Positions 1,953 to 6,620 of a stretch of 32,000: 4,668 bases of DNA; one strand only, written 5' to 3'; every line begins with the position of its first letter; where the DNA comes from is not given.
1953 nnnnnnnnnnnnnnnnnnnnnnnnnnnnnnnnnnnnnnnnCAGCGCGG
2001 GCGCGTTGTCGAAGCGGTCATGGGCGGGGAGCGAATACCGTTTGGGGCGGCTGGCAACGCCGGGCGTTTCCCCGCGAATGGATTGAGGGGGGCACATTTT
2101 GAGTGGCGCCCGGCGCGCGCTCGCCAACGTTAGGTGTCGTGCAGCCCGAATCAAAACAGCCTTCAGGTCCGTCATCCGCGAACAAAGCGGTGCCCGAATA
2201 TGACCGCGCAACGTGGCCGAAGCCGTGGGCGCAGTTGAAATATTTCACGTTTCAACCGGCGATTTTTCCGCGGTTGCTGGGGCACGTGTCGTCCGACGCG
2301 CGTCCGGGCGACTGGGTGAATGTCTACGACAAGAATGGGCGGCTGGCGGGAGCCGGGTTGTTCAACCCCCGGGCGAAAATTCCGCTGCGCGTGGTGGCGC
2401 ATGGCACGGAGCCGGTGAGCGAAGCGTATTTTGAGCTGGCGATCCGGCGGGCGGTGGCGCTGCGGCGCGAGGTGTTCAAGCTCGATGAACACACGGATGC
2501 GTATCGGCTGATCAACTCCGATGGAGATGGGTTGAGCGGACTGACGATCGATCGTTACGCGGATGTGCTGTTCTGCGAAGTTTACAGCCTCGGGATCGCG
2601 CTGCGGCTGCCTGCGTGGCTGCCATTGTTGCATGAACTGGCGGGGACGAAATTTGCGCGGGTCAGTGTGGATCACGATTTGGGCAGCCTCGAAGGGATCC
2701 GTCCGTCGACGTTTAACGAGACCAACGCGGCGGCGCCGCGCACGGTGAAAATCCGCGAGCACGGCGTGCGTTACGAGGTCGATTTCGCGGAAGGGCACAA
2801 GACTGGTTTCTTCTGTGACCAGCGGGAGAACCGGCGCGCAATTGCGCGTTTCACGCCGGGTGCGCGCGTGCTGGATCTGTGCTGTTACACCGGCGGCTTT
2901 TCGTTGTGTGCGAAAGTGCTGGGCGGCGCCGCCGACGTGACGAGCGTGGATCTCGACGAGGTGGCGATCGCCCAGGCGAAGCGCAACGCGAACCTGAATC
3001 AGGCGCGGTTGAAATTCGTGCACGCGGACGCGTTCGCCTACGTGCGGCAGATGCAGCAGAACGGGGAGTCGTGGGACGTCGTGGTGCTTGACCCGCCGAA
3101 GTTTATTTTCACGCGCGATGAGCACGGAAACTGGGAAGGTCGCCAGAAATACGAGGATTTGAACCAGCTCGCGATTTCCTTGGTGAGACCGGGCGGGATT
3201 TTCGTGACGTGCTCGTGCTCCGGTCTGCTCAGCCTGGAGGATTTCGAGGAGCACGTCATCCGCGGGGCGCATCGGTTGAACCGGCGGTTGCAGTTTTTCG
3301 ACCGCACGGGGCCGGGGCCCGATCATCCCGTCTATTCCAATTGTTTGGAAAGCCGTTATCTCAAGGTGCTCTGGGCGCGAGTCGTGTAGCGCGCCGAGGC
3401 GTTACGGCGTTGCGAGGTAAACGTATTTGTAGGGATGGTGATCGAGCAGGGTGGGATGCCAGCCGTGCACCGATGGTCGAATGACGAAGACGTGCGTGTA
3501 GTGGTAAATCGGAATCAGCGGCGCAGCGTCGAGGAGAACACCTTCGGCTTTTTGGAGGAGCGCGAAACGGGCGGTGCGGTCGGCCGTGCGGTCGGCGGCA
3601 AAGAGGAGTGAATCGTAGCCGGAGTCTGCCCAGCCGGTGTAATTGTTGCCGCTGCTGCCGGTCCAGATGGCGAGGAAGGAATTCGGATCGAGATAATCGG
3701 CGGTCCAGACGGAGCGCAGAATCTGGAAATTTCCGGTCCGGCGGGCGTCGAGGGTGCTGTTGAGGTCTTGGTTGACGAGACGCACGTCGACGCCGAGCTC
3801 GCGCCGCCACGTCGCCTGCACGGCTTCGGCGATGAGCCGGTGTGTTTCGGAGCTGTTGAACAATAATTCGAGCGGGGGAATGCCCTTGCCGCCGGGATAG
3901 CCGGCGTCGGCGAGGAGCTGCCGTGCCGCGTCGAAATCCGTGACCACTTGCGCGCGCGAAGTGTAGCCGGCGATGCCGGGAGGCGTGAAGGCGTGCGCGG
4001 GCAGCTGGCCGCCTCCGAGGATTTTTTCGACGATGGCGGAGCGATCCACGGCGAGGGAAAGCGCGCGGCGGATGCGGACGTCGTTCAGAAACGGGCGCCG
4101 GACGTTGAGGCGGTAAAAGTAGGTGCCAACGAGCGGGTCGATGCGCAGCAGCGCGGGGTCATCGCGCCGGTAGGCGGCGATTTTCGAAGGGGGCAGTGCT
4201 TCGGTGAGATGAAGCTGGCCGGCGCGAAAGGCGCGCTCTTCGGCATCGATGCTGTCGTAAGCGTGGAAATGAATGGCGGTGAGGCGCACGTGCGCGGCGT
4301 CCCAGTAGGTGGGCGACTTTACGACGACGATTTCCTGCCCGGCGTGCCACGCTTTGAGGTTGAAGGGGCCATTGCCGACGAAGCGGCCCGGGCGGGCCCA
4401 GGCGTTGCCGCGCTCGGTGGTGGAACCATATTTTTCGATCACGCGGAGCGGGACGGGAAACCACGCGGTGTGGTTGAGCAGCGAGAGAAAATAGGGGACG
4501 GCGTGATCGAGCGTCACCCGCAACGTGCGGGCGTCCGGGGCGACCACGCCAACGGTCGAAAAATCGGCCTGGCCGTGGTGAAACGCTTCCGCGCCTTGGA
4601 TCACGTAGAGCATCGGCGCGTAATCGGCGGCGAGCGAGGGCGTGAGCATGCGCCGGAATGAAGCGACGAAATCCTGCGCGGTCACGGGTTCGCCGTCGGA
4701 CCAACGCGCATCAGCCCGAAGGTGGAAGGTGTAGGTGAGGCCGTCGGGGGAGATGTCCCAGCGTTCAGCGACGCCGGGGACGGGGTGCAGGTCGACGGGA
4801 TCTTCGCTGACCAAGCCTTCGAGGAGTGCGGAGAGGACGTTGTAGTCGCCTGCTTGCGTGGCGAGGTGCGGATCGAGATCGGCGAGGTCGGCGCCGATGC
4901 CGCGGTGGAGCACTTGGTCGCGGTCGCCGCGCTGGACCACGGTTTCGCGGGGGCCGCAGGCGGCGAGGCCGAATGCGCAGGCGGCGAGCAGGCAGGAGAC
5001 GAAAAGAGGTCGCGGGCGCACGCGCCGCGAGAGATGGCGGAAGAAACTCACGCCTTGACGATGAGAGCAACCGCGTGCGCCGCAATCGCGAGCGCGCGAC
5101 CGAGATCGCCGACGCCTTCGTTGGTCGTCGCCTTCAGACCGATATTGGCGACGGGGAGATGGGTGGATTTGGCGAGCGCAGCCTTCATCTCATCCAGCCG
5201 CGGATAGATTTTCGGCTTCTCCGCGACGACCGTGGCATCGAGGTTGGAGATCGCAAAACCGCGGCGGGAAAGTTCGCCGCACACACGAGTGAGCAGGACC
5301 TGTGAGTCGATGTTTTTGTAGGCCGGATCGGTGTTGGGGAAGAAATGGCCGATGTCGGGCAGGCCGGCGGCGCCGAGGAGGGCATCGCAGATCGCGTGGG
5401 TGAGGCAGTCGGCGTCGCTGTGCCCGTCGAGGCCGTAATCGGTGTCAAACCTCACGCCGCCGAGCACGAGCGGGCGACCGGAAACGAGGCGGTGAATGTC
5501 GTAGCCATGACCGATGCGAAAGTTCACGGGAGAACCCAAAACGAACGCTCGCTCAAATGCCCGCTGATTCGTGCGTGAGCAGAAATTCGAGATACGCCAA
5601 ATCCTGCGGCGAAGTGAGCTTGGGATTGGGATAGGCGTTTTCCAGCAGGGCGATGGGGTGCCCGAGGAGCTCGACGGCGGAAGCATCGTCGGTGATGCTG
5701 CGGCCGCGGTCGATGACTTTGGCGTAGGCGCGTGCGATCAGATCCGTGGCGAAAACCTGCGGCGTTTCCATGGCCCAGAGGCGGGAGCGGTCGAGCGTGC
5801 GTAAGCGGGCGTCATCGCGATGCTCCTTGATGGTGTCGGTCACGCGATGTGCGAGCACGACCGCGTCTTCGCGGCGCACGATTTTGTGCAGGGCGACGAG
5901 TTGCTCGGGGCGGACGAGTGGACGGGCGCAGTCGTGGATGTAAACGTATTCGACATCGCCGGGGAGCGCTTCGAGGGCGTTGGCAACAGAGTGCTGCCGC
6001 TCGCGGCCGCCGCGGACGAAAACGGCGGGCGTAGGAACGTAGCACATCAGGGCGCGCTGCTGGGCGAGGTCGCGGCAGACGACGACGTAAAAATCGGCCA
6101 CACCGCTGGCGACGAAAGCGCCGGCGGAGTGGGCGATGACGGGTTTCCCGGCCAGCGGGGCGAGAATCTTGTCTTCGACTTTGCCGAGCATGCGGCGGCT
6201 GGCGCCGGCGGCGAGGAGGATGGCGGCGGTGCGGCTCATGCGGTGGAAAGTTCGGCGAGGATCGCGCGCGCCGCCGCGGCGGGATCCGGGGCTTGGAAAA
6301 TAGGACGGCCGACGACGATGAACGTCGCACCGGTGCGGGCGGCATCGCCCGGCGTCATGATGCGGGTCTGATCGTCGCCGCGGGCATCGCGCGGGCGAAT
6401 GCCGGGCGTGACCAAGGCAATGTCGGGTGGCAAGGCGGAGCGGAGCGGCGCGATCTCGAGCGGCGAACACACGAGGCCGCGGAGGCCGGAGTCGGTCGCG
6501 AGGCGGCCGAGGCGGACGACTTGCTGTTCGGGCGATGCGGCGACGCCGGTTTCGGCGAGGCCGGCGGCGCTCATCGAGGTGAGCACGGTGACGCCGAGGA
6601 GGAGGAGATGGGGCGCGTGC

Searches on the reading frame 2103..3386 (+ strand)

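Call 13: search_protein_families(library=pfam, proteins=[window:2103-3386:+], max_evalue=0.001)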
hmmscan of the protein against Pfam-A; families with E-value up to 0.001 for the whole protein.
window:2103-3386:+ (428 aa): 14 families
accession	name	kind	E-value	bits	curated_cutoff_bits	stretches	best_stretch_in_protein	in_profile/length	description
PF10672.15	Methyltrans_SAM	-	3.7e-18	66.2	27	1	213-391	84-258/286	S-adenosylmethionine-dependent methyltransferase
PF13847.12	Methyltransf_31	-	3.6e-10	40.1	27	1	252-381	3-118/145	Methyltransferase domain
PF13649.12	Methyltransf_25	-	2.9e-09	37.9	27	1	256-329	1-70/97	Methyltransferase domain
PF01728.25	FtsJ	-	5.7e-09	36.6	24.1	1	250-369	19-137/181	FtsJ-like methyltransferase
PF17785.7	PUA_3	-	1.6e-08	34.7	22.6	1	50-98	14-62/64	PUA-like domain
PF06325.19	PrmA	-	4.4e-08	33.4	22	1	251-328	160-231/296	Ribosomal protein L11 methyltransferase (PrmA)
PF05175.20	MTS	-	2.8e-07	30.8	23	1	254-332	33-107/170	Methyltransferase small domain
PF02475.24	TRM5-TYW2_MTfase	-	5.3e-07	30.2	28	1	218-309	4-95/164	TRM5/TYW2 methyltransferase domain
PF03602.21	Cons_hypoth95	-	1.8e-06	28.2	24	1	250-332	39-122/182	Conserved hypothetical protein 95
PF09445.16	Methyltransf_15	-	3.1e-06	27.3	22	1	255-332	3-80/165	RNA cap guanine-N2 methyltransferase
PF08241.18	Methyltransf_11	-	0.00024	22.1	21.2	1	257-328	1-65/95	Methyltransferase domain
PF01189.24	Methyltr_RsmB-F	-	0.00026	21.1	27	0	253-375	9-142/199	16S rRNA methyltransferase RsmB/F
PF13489.12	Methyltransf_23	-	0.00084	19.5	27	0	240-328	6-86/164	Methyltransferase domain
PF01564.23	Spermine_synth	-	0.00097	19.2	22.9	0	278-383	44-144/186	Spermine/spermidine synthase domain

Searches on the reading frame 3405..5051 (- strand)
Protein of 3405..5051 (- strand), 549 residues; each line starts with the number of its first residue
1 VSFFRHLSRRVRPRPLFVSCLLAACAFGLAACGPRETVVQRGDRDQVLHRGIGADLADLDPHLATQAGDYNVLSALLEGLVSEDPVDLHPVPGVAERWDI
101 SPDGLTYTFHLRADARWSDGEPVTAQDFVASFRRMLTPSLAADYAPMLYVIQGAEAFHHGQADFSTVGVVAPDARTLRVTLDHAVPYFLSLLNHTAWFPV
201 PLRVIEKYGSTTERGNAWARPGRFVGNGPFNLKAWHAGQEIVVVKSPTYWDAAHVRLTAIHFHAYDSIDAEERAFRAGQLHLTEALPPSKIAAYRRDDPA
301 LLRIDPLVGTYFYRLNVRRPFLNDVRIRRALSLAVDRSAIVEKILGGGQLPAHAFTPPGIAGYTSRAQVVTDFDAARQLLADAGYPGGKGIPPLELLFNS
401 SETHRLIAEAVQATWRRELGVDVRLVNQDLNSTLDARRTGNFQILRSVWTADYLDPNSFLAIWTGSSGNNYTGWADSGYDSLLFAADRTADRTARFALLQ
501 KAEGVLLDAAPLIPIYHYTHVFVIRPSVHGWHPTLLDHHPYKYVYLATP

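Call 13: search_protein_families(library=pfam, proteins=[window:3405-5051:-], max_evalue=0.001)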
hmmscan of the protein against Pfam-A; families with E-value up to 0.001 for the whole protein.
window:3405-5051:- (549 aa): 1 family
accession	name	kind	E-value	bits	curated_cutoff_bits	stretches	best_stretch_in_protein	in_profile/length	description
PF00496.27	SBP_bac_5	-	4.2e-92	309.5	32.4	1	90-470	2-367/368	Bacterial extracellular solute-binding proteins, family 5 Middle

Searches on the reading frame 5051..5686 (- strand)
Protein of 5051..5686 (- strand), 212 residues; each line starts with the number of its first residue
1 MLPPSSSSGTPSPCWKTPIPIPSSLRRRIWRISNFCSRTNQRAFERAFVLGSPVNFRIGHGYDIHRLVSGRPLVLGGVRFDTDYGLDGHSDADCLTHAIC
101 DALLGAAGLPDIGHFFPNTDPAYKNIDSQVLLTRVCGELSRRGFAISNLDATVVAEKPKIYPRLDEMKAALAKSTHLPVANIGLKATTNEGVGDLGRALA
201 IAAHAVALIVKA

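Call 13: search_protein_families(library=pfam, proteins=[window:5051-5686:-], max_evalue=0.001)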
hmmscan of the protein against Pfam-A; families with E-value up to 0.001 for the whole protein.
window:5051-5686:- (212 aa): 1 family
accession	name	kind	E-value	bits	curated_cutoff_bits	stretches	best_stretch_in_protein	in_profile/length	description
PF02542.21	YgbB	-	8.5e-60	202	26.7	1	56-209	1-154/155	YgbB family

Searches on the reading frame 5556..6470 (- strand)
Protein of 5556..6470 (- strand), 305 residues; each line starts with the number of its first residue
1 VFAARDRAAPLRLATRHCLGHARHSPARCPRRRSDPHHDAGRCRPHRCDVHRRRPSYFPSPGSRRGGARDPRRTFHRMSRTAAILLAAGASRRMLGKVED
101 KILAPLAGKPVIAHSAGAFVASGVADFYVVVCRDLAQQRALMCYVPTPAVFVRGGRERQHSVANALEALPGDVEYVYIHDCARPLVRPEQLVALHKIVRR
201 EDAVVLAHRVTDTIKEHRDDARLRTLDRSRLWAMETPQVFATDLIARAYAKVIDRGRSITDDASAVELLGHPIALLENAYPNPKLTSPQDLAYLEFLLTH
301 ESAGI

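Call 13: search_protein_families(library=pfam, proteins=[window:5556-6470:-], max_evalue=0.001)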
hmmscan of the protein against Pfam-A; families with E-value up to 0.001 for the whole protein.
window:5556-6470:- (305 aa): 2 families
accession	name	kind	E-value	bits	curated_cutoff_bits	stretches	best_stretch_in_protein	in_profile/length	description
PF01128.25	IspD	-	4.4e-49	167.7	27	1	82-299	2-220/221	2-C-methyl-D-erythritol 4-phosphate cytidylyltransferase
PF12804.13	NTP_transf_3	-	9.7e-14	52.3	27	1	83-209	1-124/160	MobA-like NTP transferase domain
